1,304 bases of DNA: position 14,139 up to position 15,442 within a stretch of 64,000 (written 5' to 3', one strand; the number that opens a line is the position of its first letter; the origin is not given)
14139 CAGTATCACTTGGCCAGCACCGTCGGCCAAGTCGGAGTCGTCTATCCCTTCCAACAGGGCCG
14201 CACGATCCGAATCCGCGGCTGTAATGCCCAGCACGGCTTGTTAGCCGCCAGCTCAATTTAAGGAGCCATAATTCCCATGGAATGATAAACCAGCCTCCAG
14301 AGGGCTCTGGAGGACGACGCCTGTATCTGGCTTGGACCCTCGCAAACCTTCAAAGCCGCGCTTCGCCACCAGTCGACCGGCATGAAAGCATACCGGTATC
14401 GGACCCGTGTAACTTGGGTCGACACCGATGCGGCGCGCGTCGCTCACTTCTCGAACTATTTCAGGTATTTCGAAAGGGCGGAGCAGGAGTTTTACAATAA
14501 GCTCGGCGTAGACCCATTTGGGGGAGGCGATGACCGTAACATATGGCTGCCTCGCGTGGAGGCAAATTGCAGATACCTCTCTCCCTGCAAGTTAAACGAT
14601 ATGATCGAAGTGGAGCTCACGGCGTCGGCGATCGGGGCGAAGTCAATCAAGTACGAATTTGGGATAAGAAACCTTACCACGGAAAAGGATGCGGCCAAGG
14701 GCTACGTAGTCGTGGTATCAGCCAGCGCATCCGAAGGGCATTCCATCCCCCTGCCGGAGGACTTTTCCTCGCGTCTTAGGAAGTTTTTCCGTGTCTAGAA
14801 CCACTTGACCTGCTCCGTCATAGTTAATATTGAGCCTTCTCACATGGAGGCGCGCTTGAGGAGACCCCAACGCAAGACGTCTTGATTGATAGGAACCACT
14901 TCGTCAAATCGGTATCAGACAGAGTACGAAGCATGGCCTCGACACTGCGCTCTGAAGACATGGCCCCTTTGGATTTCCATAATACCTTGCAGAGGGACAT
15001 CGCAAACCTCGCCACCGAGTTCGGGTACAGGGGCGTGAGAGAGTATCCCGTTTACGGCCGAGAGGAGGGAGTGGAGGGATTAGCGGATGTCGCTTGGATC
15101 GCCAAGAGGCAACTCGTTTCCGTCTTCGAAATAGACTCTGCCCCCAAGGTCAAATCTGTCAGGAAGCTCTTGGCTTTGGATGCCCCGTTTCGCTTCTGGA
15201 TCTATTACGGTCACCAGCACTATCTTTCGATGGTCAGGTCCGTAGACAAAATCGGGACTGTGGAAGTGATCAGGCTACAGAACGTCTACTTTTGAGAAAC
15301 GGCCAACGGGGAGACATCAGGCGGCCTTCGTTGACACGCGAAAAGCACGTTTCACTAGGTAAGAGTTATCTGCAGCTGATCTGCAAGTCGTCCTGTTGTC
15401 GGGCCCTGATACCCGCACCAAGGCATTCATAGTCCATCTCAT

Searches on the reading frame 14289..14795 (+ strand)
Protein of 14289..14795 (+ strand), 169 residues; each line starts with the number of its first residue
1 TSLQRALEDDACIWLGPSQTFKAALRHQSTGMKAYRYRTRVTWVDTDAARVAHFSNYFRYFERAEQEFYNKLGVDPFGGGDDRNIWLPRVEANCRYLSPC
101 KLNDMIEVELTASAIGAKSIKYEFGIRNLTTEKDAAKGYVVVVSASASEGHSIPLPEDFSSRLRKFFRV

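Call 74: search_protein_families(library=pfam, proteins=[window:14289-14795:+], max_evalue=0.001)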
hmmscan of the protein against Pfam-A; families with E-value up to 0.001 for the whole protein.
window:14289-14795:+ (169 aa): 2 families
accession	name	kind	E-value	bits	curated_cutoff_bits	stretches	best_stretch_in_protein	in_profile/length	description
PF13279.12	4HBT_2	-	4.8e-14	53.3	25.5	1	41-163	1-122/122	Thioesterase-like superfamily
PF03061.28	4HBT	-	6.4e-07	30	20.6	1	51-132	3-76/79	Thioesterase superfamily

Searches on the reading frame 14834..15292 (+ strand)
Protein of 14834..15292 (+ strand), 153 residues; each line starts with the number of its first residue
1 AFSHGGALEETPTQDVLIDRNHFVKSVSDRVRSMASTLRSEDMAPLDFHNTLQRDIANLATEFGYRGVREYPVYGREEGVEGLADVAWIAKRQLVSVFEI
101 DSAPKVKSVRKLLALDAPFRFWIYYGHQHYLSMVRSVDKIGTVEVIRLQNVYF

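Call 74: search_protein_families(library=pfam, proteins=[window:14834-15292:+], max_evalue=0.001)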
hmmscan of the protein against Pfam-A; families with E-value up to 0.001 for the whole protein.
window:14834-15292:+ (153 aa): 0 families

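Call 76: find_homologous_proteins(query=window:14870-15292:+, max_evalue=1e-10)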
Query window:14870-15292:+ (141 aa): 26 proteins with E <= 1e-10 among 38 candidates.
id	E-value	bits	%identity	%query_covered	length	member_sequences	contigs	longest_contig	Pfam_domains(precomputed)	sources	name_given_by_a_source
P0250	2.1e-84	298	99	97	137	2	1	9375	-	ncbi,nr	ncbi:MAG TPA: hypothetical protein VEC08_01500 [Nitrososphaerales archaeon]|nr:hypothetical protein 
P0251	4.7e-71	255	98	85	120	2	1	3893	-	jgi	jgi:hypothetical protein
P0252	5.7e-66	239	76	99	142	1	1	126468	-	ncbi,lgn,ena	-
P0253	5.3e-65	236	74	99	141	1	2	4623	-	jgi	jgi:hypothetical protein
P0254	7.3e-63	229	71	99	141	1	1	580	-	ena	-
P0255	2.0e-62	227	74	99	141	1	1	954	-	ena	-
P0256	7.3e-62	225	71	99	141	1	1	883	-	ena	-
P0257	2.3e-61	224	70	100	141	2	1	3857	-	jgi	jgi:hypothetical protein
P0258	3.6e-61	223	71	99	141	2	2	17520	-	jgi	jgi:hypothetical protein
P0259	1.4e-60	221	70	99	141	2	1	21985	-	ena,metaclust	metaclust:\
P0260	5.4e-60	219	69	99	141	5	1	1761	-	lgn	-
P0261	6.2e-60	219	68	100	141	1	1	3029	-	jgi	jgi:hypothetical protein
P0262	1.4e-59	218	69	99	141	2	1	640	-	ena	-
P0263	1.8e-59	218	69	99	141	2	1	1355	-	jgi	jgi:hypothetical protein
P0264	5.0e-59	216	68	100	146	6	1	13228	-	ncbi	ncbi:MAG: hypothetical protein ABSG92_07390 [Conexivisphaerales archaeon]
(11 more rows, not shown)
